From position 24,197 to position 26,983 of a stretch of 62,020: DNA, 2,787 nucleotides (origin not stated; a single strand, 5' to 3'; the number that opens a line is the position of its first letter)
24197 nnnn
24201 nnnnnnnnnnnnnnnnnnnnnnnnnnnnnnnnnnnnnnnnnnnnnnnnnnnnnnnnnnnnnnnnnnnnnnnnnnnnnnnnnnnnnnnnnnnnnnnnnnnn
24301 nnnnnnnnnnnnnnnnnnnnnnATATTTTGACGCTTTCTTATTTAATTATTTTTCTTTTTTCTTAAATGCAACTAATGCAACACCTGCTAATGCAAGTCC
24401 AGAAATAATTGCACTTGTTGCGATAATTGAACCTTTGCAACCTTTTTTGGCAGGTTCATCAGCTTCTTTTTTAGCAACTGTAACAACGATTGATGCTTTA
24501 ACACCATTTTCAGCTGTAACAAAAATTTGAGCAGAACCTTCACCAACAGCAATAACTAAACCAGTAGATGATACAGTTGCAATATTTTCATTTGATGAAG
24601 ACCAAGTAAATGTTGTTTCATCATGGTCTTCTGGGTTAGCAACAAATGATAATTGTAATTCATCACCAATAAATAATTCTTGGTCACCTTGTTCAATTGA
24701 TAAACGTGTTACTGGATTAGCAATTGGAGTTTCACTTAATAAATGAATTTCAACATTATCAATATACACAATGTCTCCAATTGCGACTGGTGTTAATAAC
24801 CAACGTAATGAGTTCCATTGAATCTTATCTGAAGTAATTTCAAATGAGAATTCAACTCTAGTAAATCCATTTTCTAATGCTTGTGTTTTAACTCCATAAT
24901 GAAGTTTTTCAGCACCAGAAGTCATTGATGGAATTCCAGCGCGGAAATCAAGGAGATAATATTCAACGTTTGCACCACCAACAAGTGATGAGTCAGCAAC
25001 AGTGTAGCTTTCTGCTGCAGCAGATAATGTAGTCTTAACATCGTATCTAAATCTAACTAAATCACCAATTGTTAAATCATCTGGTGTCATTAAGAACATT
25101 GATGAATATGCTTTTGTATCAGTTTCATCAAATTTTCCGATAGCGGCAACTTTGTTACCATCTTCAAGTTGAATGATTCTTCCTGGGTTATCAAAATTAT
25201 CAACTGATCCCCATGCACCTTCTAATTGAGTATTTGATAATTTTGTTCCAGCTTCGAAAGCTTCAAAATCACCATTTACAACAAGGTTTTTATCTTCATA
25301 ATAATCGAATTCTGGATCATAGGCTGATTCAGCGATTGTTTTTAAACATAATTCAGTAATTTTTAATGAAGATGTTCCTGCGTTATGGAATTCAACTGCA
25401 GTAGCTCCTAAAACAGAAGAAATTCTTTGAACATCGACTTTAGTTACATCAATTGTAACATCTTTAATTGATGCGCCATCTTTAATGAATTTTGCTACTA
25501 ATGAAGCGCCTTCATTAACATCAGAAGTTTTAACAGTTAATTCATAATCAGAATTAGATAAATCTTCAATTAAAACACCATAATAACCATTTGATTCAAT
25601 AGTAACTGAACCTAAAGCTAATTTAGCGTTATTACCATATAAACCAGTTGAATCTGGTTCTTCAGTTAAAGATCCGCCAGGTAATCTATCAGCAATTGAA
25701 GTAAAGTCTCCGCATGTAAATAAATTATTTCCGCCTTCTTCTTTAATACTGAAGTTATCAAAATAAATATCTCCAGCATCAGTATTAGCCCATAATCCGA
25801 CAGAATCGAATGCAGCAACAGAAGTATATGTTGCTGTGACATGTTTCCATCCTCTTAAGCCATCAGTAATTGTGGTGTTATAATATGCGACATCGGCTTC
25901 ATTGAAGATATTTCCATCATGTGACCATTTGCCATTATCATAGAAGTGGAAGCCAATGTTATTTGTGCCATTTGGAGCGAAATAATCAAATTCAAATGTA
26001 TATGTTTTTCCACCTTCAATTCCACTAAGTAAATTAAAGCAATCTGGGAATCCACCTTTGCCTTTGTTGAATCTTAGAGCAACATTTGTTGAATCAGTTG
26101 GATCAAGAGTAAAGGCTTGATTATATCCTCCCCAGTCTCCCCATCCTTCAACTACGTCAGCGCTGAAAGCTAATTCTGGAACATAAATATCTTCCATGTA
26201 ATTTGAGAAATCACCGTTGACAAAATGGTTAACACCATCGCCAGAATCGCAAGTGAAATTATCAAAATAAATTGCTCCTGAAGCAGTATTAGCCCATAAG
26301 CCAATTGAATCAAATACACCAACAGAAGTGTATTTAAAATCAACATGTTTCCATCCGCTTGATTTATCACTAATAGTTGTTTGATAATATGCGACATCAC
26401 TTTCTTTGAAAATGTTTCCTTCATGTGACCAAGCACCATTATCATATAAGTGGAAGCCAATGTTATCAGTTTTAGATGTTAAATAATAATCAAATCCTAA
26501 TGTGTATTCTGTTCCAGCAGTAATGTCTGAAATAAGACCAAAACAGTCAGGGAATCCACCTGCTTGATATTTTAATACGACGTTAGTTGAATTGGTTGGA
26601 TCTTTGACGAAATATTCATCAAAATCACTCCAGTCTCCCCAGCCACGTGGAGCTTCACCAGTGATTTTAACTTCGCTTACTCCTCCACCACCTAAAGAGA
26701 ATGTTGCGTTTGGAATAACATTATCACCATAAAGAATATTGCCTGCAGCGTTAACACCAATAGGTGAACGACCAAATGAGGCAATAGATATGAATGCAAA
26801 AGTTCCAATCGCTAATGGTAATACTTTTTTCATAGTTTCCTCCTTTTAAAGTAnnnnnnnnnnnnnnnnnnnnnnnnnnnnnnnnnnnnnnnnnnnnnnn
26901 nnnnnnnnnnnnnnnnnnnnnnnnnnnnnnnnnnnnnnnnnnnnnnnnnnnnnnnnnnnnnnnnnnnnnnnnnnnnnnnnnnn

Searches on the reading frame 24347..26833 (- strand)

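Call 11: search_protein_families(library=pfam, proteins=[window:24347-26833:-], max_evalue=0.0001)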
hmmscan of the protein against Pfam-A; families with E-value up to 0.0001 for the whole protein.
window:24347-26833:- (828 aa): 1 family
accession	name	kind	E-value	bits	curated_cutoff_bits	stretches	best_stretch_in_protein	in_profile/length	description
PF02368.24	Big_2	-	8.5e-12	45.3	22.8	1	708-780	2-74/79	Bacterial Ig-like domain (group 2)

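Call 65: search_protein_families(library=pfam, proteins=[window:24347-26833:-], max_evalue=5)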
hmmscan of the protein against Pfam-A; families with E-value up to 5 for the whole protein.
window:24347-26833:- (828 aa): 5 families
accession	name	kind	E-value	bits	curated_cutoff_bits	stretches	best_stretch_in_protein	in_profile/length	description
PF02368.24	Big_2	-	8.5e-12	45.3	22.8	1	708-780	2-74/79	Bacterial Ig-like domain (group 2)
PF25354.1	Ig_NUP210_16th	-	0.012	15.5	27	1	718-775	8-64/72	NUP210-like, Ig-like domain 16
PF20578.4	aBig_2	-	0.048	13.9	27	1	735-774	30-69/89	Atrophied bacterial Ig domain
PF22359.2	Big-like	-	0.1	13.3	27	1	743-786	4-46/48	Bacterial Ig-like domain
PF21461.3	HL_N-beta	-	0.18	12.1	27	1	746-782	18-53/57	Hyaluronate lyase, N-terminal beta-sheet domain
